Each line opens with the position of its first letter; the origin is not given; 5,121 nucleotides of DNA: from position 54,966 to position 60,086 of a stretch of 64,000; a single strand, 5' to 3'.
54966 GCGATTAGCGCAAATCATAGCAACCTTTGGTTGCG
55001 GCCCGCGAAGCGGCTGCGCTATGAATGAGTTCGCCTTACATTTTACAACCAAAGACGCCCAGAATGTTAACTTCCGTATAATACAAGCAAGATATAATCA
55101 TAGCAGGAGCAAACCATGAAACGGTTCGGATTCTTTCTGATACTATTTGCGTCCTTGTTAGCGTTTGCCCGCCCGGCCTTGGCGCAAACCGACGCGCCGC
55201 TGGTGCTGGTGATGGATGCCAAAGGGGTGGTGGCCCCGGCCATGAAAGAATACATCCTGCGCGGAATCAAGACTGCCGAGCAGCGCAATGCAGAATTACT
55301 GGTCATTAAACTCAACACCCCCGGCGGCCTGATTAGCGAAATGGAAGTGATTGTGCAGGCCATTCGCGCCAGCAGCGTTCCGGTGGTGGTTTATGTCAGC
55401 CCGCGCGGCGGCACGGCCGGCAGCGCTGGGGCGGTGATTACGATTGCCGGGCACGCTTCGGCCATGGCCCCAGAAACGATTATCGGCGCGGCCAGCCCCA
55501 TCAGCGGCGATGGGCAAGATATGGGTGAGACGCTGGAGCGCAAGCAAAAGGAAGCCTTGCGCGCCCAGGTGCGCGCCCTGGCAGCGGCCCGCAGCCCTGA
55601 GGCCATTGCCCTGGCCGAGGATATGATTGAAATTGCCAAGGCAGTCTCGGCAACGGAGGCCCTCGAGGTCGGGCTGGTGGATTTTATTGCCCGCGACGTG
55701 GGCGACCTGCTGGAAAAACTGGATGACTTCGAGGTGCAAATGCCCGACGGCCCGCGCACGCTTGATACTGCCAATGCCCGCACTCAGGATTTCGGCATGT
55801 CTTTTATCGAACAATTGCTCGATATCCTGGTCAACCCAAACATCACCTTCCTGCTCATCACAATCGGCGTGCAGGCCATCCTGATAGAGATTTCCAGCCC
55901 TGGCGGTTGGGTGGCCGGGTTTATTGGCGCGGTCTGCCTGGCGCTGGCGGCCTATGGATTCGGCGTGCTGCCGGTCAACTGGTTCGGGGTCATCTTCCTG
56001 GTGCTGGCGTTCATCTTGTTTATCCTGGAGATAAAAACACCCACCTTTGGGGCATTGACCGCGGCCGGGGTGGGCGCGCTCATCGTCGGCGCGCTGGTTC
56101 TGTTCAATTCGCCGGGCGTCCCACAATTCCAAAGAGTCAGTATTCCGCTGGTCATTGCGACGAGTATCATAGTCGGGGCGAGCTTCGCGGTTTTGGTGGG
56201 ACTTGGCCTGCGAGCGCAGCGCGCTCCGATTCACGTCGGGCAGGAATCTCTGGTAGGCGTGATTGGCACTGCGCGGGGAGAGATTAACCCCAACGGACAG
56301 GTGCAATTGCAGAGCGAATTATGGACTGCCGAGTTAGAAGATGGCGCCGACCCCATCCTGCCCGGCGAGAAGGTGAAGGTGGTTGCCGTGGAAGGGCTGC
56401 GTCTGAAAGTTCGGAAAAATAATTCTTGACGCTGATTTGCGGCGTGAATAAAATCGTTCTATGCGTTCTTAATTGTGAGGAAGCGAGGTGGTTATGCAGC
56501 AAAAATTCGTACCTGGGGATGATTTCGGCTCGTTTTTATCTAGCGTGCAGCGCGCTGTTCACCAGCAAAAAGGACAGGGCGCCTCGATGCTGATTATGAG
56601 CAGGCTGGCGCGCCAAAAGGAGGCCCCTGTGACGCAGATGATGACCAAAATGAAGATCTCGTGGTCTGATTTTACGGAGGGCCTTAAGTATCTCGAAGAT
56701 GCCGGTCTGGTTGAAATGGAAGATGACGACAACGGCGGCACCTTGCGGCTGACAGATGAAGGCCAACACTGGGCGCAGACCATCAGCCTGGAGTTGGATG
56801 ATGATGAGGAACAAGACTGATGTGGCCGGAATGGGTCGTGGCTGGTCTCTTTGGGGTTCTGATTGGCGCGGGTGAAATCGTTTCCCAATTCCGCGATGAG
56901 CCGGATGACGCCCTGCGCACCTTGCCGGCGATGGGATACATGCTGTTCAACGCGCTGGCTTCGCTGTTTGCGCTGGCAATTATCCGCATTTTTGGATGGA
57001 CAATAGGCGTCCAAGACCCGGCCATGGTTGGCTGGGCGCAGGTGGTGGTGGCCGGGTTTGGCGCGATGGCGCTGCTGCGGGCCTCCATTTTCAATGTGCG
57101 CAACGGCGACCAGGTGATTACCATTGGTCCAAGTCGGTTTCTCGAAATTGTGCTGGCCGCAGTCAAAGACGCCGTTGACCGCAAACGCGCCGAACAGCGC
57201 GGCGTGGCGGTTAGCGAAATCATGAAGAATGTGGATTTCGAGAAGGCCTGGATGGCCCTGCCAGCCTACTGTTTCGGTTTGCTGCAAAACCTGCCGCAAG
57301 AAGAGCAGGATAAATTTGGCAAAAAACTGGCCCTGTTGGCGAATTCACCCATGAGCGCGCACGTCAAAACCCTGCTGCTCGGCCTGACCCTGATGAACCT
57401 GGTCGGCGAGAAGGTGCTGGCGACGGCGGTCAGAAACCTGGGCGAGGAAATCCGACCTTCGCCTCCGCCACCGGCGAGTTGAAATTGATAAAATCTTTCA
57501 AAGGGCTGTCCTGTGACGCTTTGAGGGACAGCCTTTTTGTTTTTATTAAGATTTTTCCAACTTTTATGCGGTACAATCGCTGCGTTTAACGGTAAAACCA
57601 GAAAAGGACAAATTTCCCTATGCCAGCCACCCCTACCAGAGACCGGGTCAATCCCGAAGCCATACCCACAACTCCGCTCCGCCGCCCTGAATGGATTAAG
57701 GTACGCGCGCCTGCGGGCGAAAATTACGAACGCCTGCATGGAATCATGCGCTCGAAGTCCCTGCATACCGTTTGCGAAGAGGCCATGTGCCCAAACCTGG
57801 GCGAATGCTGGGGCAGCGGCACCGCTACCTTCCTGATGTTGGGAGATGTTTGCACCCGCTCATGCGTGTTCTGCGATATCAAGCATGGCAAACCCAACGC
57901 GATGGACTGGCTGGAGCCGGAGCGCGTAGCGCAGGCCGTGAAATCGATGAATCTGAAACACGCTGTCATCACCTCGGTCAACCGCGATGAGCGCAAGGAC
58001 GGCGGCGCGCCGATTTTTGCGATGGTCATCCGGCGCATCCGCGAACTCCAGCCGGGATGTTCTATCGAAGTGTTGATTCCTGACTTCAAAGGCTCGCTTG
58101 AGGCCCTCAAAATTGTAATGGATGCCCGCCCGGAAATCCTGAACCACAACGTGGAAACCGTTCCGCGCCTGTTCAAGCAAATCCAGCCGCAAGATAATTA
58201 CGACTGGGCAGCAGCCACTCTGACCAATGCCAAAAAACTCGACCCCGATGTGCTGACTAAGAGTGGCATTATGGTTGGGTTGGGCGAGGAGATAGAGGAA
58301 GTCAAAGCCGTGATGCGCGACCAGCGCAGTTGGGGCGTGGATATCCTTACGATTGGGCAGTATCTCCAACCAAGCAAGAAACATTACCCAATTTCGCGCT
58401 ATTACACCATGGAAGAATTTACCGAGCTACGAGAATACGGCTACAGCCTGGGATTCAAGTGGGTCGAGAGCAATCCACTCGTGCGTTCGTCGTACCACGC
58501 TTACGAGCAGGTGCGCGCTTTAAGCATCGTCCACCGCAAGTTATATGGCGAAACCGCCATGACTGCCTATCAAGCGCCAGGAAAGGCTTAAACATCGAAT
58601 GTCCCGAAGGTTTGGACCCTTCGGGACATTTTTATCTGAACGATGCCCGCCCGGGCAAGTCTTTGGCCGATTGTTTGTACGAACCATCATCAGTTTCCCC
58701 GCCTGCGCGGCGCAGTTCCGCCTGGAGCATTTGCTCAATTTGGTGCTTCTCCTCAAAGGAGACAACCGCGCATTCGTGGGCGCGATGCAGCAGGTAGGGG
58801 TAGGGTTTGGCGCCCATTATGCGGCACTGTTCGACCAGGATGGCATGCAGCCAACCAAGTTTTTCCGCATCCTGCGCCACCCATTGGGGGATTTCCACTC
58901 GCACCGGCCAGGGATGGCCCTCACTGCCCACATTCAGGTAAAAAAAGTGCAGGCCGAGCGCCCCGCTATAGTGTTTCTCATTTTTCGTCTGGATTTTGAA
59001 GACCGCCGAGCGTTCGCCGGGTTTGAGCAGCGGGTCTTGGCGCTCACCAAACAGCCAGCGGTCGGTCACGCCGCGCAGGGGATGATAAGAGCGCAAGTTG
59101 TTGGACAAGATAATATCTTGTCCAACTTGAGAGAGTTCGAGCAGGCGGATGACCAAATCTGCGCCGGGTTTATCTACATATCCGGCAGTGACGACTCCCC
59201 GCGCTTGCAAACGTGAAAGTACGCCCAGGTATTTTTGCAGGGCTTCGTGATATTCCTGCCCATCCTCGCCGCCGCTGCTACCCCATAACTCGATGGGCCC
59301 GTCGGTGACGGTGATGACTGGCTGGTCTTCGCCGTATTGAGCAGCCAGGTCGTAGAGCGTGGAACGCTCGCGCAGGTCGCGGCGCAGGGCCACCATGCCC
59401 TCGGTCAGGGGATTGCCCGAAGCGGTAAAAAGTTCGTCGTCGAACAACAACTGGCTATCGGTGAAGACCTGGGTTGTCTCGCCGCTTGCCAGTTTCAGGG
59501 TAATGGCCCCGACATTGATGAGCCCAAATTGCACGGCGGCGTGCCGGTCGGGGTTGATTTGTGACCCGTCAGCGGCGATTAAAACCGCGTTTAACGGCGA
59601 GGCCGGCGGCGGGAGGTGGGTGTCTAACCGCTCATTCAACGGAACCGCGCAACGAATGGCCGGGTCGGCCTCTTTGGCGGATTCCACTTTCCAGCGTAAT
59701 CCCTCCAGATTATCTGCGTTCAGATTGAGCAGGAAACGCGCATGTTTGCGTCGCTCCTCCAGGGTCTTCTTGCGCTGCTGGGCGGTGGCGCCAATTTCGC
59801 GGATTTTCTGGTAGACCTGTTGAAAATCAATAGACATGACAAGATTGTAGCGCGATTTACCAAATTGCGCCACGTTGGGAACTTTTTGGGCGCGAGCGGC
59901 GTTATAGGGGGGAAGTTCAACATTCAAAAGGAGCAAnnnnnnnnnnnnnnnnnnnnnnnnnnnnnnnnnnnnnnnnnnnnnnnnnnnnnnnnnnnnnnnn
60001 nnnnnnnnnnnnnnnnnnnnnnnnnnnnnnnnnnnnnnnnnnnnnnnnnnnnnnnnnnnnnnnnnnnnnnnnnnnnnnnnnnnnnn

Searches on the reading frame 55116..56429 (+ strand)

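Call 77: search_protein_families(library=pfam, proteins=[window:55116-56429:+], max_evalue=0.0001)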
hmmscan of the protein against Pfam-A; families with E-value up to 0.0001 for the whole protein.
window:55116-56429:+ (437 aa): 4 families
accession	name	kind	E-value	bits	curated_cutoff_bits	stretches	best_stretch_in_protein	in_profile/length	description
PF24961.1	NfeD_membrane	-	2.4e-23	82.9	26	1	242-361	1-117/119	NfeD integral membrane domain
PF25145.1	NfeD1b_N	-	4e-19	69.4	40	1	30-203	2-180/189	NfeD1b, N-terminal domain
PF01957.25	NfeD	-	2.6e-14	53.6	29.1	1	377-434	2-57/57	NfeD-like C-terminal, partner-binding domain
PF00574.28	CLP_protease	-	1.2e-09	38.8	20.2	1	57-192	44-179/182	Clp protease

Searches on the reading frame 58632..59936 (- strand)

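Call 77: search_protein_families(library=pfam, proteins=[window:58632-59936:-], max_evalue=0.0001)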
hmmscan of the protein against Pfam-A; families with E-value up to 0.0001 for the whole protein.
window:58632-59936:- (434 aa): 1 family
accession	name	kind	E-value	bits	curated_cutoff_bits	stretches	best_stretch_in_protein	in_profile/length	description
PF09376.16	NurA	-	1.3e-19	71.2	21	1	119-392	3-254/254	NurA domain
